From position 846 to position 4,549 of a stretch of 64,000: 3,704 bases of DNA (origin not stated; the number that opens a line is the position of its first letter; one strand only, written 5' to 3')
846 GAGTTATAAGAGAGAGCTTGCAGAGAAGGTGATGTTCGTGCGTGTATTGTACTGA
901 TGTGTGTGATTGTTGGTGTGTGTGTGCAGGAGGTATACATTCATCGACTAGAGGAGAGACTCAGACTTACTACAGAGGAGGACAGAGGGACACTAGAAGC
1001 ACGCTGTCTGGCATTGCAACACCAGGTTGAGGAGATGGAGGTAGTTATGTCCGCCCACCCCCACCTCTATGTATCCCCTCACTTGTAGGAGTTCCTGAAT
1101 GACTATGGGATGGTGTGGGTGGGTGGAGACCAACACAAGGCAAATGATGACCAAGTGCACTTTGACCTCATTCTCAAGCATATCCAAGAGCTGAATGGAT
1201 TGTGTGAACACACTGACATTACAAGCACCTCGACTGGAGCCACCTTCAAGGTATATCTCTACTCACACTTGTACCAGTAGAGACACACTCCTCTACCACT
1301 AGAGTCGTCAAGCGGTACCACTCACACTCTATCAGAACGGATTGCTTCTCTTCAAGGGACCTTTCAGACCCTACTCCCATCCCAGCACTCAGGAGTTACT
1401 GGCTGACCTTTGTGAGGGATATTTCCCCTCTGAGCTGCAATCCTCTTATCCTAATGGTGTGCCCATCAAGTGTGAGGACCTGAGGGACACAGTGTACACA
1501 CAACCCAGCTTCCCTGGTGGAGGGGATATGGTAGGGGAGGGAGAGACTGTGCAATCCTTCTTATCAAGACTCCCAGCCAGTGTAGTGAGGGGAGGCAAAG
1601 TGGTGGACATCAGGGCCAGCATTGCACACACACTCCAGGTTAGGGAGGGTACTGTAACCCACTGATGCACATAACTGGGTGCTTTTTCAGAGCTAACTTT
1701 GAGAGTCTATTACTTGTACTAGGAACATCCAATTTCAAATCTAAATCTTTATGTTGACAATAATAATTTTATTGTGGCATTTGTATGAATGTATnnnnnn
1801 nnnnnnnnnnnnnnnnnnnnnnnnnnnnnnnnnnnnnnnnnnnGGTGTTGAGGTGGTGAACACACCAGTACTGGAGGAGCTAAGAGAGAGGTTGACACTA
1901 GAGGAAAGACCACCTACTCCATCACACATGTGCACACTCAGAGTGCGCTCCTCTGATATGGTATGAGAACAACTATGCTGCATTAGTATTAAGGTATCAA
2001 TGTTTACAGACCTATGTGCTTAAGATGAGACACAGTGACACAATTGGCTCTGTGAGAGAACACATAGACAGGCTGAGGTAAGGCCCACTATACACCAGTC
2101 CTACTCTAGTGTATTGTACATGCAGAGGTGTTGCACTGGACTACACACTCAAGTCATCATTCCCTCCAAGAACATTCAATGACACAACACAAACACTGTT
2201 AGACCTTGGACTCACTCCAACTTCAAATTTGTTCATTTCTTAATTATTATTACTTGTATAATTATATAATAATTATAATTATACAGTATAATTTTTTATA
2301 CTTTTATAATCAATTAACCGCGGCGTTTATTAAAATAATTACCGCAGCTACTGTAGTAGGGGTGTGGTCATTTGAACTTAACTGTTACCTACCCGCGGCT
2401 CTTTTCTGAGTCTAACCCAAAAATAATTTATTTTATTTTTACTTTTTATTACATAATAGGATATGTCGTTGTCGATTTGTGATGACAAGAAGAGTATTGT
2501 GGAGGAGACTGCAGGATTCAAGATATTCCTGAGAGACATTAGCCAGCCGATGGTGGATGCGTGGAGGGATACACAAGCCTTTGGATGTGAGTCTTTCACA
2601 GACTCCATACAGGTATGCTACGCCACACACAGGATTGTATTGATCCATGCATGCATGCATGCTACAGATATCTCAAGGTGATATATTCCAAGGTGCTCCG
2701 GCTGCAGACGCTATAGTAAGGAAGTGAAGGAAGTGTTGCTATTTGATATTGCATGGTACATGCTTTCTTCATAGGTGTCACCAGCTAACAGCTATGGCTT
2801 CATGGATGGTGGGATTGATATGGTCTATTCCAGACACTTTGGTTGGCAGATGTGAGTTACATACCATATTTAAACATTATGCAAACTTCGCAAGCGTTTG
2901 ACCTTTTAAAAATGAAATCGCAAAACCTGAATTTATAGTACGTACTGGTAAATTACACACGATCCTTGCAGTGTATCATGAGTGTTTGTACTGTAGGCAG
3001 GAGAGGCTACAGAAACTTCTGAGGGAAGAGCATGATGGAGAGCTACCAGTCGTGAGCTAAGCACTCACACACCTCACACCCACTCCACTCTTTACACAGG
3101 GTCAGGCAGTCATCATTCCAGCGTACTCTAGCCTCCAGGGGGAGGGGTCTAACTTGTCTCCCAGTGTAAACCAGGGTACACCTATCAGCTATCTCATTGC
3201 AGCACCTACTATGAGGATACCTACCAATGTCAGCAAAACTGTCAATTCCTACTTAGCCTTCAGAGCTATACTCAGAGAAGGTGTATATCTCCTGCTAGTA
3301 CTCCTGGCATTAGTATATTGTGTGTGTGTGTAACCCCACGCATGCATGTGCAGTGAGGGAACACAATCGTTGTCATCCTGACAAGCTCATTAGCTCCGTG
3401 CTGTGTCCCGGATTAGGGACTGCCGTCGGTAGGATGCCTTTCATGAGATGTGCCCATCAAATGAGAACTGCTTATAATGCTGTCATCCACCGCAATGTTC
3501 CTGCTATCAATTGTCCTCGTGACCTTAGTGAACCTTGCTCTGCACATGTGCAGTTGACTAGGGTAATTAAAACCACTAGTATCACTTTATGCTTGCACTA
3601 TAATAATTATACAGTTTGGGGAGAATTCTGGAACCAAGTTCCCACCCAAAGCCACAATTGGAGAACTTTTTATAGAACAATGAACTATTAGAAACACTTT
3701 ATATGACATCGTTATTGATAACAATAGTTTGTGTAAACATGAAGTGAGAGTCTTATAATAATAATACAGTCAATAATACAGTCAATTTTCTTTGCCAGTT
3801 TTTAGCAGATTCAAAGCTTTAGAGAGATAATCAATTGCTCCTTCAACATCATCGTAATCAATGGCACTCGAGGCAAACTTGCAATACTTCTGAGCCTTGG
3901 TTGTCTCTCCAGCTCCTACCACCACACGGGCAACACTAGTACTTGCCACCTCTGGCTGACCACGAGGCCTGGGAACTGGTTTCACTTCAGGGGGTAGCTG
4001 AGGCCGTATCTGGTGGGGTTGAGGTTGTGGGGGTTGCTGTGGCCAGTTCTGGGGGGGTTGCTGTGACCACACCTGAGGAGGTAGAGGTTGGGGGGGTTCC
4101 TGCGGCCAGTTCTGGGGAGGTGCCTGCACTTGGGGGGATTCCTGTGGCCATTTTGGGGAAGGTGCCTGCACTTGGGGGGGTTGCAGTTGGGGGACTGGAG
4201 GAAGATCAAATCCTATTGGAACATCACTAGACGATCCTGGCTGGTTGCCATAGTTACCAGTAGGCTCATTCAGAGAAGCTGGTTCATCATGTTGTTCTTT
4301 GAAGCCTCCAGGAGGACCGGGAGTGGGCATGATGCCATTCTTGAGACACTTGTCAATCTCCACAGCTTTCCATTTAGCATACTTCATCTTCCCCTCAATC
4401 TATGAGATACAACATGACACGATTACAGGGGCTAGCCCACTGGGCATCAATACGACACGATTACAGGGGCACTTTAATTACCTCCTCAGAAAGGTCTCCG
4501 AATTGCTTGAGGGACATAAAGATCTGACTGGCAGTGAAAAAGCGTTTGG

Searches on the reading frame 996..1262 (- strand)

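Call 99: search_protein_families(library=pfam, alignment_id=A9, max_evalue=0.0001)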
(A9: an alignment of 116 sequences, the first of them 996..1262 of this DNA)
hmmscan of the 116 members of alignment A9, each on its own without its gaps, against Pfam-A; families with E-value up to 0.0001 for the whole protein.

A. member 1, window:996-1262:- (89 aa): 0 families

B. families by the number of members that match (of 116 scanned): 34 families (the first 25 are shown)
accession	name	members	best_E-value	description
PF08704.16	GCD14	3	3e-40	tRNA methyltransferase complex GCD14 subunit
PF20510.4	HgmA_N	3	3.7e-25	Homogentisate 1,2-dioxygenase N-terminal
PF13895.12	Ig_2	3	8.5e-10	Immunoglobulin domain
PF13927.12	Ig_3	3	2e-09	Immunoglobulin domain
PF00067.27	p450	2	1.2e-110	Cytochrome P450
PF00248.27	Aldo_ket_red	2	1.8e-19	Aldo/keto reductase family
PF13516.12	LRR_6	2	2e-11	Leucine Rich repeat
PF02879.22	PGM_PMM_II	2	2.4e-11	Phosphoglucomutase/phosphomannomutase, alpha/beta/alpha domain II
PF02996.22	Prefoldin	2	5.9e-11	Prefoldin subunit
PF00840.27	Glyco_hydro_7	1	2.7e-167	Glycosyl hydrolase family 7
PF00003.28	7tm_3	1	6.6e-71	7 transmembrane sweet-taste receptor of 3 GCPR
PF01094.35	ANF_receptor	1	5.6e-68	Receptor family ligand binding region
PF04209.19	HgmA_C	1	1.3e-24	Homogentisate 1,2-dioxygenase C-terminal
PF13676.11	TIR_2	1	3.3e-22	TIR domain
PF21355.3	TRAF-mep_MATH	1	1e-20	TRAF/meprin, MATH domain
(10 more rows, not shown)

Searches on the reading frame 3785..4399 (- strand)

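Call 50: search_protein_families(library=pfam, max_evalue=0.001, proteins=[window:3785-4399:-])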
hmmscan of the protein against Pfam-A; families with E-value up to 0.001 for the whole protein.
window:3785-4399:- (205 aa): 1 family
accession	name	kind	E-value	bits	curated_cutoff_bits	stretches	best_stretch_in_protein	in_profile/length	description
PF18097.6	Vta1_C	-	1.5e-15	57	26.3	1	166-199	4-37/38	Vta1 C-terminal domain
